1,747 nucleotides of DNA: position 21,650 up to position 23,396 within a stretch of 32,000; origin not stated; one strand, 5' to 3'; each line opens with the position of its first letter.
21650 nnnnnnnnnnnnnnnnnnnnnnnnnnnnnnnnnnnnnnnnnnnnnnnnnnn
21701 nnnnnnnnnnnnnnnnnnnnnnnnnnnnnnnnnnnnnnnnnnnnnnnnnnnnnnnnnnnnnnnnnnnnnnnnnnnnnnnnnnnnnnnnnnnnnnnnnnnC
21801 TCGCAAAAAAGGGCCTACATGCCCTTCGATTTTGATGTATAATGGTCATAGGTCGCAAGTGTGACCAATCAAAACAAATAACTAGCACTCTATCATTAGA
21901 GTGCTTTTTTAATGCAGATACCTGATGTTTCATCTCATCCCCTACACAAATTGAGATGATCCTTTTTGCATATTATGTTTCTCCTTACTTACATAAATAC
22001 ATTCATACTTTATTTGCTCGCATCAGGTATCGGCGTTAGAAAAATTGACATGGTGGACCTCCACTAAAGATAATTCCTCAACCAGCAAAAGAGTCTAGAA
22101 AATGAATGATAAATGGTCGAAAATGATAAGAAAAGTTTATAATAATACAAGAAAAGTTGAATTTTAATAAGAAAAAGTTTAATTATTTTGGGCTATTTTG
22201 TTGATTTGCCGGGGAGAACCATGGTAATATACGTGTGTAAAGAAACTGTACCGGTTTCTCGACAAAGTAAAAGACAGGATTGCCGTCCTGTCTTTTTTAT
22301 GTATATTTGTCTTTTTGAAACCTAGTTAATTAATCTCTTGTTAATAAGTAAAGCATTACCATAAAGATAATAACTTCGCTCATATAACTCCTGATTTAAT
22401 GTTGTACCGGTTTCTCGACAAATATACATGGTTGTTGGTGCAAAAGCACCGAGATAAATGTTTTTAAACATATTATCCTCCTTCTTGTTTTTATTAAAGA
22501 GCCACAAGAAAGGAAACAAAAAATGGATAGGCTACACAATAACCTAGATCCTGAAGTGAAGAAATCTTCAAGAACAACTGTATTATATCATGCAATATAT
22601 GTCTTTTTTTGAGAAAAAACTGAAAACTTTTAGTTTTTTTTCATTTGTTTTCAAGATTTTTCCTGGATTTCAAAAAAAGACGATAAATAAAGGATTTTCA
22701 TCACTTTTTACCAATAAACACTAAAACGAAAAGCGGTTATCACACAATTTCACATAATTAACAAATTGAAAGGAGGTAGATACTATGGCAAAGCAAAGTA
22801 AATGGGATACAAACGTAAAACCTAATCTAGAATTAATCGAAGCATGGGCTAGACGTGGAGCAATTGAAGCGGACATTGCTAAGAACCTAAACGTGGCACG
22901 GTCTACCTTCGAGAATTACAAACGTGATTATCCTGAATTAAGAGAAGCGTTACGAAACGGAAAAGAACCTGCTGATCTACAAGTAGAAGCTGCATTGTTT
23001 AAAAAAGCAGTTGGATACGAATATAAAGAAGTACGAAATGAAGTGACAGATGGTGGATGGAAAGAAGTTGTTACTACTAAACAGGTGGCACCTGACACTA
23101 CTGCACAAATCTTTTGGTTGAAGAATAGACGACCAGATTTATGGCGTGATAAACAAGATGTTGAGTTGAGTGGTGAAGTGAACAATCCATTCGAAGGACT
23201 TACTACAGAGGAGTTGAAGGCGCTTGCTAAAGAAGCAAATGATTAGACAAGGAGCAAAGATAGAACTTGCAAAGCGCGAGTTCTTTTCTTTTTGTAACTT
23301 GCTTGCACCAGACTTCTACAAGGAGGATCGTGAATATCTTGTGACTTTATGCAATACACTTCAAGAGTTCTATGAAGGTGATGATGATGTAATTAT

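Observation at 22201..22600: Convergent small RNA and 49-aa ORF sharing a bidirectional terminator and a 20-nt direct repeat: par/Fst-like type I TA architecture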

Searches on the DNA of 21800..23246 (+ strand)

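Call 4: search_rna_families(source=window, start=21800, end=22850, threshold=evalue, max_evalue=10, show_alignments=3)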
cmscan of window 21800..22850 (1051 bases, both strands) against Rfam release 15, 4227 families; matches with E-value up to 10: 11.
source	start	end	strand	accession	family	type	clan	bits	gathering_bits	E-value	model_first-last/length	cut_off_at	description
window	22257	22377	-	RF00121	MicC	Gene; sRNA;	-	26.2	90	0.2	1-123/123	no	MicC RNA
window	22384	22479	-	RF00327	snoZ194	Gene; snRNA; snoRNA; CD-box;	-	21.5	50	1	1-108/108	no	Small nucleolar RNA Z194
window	21804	21934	-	RF01770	rimP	Cis-reg; leader;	-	20.7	47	1.3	1-102/102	no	Gammaprotebacteria rimP leader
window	22352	22429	-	RF01392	isrI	Gene; sRNA;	-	20.4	45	0.99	1-98/98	no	isrI Hfq binding RNA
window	21875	21911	+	RF01102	PK1-TEV_CVMV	Cis-reg; leader;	-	19.9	40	2.6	1-37/37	no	5'-leader pseudoknot of TEV/CVMV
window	21827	21912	+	RF00513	Trp_leader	Cis-reg; leader;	-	18.8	41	0.67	1-100/100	no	Tryptophan operon leader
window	22630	22687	+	RF03794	MIR5298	Gene; miRNA;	-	18.1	70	9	1-80/80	no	MIR5298 microRNA precursor family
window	22589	22643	+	RF01859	Phe_leader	Cis-reg; leader;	-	17.4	55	6.1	1-125/125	no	Phenylalanine leader peptide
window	21809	21912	+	RF01859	Phe_leader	Cis-reg; leader;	-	16.8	55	7.9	1-125/125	no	Phenylalanine leader peptide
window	22421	22539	-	RF01858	RsaF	Gene; sRNA;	-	16.4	60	4.2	1-119/119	no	RNA Staph. aureus F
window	22227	22316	+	RF02621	BSnc120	Gene; sRNA;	-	14.7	114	6.7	1-88/88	no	Brucella sRNA 120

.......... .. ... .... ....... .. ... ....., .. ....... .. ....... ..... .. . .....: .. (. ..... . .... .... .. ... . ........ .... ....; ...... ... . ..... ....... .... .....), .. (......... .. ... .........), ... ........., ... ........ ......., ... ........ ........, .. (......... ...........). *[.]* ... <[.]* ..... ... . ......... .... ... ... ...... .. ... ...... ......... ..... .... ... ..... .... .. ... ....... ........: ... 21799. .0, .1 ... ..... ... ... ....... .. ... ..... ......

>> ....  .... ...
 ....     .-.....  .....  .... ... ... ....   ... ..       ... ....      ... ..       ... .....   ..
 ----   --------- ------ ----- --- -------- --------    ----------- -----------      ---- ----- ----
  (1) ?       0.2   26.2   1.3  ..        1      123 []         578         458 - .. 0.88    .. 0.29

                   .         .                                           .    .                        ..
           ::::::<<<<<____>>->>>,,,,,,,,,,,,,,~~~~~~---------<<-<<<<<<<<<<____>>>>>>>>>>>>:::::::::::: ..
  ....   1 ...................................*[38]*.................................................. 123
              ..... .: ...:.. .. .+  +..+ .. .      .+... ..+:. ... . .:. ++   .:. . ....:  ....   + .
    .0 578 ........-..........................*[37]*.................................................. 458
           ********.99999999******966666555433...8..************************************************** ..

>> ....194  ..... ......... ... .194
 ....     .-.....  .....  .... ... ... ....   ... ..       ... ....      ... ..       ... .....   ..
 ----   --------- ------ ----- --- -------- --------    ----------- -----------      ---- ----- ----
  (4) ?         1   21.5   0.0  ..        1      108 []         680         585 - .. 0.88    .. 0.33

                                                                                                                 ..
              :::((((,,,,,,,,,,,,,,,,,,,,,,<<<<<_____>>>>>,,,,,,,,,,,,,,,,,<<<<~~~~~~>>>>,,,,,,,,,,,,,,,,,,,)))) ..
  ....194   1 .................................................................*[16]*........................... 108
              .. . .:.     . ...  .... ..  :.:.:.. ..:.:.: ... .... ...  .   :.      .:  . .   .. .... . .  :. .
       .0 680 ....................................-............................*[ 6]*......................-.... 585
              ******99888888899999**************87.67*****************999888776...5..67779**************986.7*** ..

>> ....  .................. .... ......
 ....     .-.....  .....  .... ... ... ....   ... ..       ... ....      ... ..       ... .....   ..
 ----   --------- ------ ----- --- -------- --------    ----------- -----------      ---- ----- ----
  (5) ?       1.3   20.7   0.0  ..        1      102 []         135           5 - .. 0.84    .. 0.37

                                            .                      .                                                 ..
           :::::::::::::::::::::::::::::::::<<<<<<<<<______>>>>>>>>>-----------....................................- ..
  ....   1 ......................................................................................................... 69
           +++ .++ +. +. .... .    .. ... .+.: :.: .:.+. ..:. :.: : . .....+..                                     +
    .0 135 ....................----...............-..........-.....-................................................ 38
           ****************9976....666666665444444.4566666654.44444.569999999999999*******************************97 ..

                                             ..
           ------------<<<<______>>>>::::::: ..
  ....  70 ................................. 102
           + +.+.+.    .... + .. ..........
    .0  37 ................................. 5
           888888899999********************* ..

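Call 5: search_dna_similar(query=window:21840-22790:+, collection=phages, mode=distant, max_rows=40)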
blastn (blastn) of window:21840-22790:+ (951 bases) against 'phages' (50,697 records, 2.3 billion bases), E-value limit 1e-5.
No match.

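Call 67: search_rna_families(sources=[L113, L114, L085], threshold=gathering)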
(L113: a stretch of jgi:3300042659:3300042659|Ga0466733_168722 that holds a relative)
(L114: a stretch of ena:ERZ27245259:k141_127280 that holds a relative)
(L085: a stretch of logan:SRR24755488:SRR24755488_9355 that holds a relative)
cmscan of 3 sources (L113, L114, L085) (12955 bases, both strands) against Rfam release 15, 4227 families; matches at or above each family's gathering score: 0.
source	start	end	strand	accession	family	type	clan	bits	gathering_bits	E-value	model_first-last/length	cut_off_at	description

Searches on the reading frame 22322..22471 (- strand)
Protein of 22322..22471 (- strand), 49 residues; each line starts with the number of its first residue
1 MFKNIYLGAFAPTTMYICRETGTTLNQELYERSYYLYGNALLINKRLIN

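Call 9: find_homologous_proteins(query=window:22325-22471:-, max_evalue=10)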
Query seq(49 aa): no candidate shares three 5-residue words with the query. No homologue found.

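Call 10: search_protein_families(library=pfam, proteins=[window:22325-22471:-], max_evalue=1)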
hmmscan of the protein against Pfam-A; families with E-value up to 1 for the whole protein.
seq(49 aa): 0 families

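Call 37: search_protein_representatives(protein=window:22322-22471:-)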
Query: 49 residues. Proteins with E-value up to 0.001 (for the whole library): 2; up to 1e-10: 0; up to 1e-30: 0. The best 2 are listed.
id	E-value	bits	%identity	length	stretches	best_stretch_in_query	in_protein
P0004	3.3e-05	39.5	59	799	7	10-26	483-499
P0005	7.3e-05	38.4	44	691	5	11-33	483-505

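Call 41: search_protein_families(library=phrogs, proteins=[window:22325-22471:-], max_evalue=0.01)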
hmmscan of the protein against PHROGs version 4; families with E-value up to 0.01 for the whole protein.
seq(49 aa): 0 families

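Call 56: predict_structure(protein=window:22322-22471:-)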
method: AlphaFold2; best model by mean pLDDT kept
length: 49 residues; sequences in the alignment: 1
mean_pLDDT: 68.0   pTM: 0.39
mean pLDDT of the five models: 68.0, 67.9, 67.6, 64.5, 45.3
residues with pLDDT >= 90: 0; 70-90: 19; 50-70: 29; < 50: 1
segments of 3 or more residues with pLDDT < 50: none
pLDDT, mean of each block of 10 residues (from residue 1): 58 66 67 76 74
secondary structure, 60 per line:
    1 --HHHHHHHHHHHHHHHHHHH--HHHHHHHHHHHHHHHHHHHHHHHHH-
elements in order: H3-21 H24-48
